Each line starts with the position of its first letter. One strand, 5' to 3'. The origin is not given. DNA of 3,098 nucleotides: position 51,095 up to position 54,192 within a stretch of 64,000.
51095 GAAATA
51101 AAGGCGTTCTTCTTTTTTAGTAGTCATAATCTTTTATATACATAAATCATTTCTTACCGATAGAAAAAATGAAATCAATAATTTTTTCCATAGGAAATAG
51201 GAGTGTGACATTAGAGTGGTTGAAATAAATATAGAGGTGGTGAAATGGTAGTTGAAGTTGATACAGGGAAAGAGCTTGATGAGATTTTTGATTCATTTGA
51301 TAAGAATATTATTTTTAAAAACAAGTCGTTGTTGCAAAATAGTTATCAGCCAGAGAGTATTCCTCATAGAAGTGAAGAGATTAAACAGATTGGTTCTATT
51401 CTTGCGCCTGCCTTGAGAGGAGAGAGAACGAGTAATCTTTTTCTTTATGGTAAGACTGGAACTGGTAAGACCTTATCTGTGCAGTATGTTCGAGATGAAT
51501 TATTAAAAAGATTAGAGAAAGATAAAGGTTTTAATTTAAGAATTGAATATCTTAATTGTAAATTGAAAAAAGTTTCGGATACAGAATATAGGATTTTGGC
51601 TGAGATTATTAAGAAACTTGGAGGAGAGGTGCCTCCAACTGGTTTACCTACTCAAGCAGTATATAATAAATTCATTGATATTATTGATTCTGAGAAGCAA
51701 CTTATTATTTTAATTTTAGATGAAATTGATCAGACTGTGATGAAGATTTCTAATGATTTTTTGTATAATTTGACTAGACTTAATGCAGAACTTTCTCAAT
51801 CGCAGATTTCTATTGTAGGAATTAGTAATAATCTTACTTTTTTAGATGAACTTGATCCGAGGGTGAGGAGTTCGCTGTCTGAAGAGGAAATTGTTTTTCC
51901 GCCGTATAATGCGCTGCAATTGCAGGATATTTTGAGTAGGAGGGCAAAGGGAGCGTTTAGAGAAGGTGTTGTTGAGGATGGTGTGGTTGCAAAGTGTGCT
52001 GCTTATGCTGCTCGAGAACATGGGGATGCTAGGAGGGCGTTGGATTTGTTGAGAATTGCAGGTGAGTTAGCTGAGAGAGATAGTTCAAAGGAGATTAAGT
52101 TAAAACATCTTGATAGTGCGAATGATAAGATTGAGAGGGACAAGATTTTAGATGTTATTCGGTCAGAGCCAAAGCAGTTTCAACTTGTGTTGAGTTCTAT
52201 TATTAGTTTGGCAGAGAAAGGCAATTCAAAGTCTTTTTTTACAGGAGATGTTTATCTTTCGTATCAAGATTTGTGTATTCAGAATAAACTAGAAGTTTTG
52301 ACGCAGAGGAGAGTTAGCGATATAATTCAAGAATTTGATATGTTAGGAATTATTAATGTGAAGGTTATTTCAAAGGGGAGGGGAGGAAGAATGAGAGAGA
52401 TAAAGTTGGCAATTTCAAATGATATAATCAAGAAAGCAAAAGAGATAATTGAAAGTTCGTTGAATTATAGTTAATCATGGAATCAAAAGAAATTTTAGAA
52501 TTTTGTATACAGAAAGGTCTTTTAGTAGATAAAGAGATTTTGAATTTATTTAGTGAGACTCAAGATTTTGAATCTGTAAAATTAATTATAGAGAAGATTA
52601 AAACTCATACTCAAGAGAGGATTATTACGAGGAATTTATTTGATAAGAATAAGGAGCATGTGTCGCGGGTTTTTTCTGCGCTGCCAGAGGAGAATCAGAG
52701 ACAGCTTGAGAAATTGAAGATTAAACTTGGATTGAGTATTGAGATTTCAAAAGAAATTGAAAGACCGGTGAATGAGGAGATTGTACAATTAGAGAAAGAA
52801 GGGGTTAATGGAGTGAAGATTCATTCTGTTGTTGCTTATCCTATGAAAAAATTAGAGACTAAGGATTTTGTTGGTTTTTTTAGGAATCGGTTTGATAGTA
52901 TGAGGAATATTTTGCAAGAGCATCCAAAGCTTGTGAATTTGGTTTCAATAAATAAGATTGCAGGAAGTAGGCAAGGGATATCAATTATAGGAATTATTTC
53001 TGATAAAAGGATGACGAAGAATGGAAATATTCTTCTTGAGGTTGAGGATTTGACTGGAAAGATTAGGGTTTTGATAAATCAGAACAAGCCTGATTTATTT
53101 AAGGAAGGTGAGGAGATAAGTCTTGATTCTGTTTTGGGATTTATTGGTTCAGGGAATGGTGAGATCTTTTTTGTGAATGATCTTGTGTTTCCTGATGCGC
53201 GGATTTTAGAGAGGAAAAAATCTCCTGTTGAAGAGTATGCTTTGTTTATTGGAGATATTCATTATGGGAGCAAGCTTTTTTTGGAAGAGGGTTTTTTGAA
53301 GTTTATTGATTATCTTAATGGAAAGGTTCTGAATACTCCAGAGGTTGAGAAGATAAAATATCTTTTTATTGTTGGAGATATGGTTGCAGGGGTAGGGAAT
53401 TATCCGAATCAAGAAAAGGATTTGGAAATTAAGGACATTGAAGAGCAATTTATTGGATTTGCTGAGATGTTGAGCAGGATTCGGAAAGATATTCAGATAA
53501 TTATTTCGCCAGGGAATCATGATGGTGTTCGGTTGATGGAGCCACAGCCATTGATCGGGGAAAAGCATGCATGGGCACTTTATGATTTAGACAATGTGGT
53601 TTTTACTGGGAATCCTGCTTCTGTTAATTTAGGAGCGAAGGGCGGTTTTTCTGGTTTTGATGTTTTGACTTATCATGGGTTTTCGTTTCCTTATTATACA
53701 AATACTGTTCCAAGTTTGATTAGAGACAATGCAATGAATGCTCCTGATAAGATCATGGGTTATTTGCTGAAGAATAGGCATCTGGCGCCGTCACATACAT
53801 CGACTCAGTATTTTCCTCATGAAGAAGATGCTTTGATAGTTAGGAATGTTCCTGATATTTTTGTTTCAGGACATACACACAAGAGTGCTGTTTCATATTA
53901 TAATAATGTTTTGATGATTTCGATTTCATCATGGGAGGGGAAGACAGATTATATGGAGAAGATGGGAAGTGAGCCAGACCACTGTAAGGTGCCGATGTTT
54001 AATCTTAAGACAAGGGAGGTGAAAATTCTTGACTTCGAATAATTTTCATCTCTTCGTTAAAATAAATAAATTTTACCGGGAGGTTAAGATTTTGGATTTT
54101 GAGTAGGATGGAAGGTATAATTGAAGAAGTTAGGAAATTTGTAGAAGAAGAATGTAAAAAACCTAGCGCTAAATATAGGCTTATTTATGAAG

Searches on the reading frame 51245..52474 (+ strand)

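Call 41: search_protein_families(library=pfam, proteins=[window:51245-52474:+], max_evalue=0.0001)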
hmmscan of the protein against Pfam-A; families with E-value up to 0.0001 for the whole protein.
window:51245-52474:+ (409 aa): 7 families
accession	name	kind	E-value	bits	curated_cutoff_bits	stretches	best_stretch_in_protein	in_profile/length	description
PF09079.17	Cdc6_C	-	2.5e-27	95.1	25.1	1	303-398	1-96/96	CDC6, C terminal winged helix domain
PF22703.2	Cdc6_lid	-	4.3e-24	84.6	27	1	227-293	1-67/68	Cdc6 AAA+ ATPase-type lid domain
PF13401.12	AAA_22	-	7e-10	39.8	27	1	62-191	5-121/130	AAA domain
PF13191.12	AAA_16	-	4.6e-08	34.2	32.6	1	40-147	3-124/167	AAA ATPase domain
PF01637.24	ATPase_2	-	6.7e-07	29.8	33.2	1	42-189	4-148/225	ATPase domain predominantly from Archaea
PF00004.35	AAA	-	1.3e-06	29.3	21.2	1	66-218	2-129/131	ATPase family associated with various cellular activities (AAA)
PF22606.2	Cdc6-ORC-like_ATPase_lid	-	2.6e-05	24.5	27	1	221-278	1-58/60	Cdc6/ORC-like, ATPase lid domain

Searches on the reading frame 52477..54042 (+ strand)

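Call 41: search_protein_families(library=pfam, proteins=[window:52477-54042:+], max_evalue=0.0001)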
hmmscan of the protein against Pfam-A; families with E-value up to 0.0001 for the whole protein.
window:52477-54042:+ (521 aa): 2 families
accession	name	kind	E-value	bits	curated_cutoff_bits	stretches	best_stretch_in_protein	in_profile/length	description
PF00149.33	Metallophos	-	6.7e-12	46.7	21.5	1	256-469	4-190/191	Calcineurin-like phosphoesterase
PF04042.21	DNA_pol_E_B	-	7.6e-08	32.5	29.1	1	257-470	3-207/210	DNA polymerase alpha/epsilon subunit B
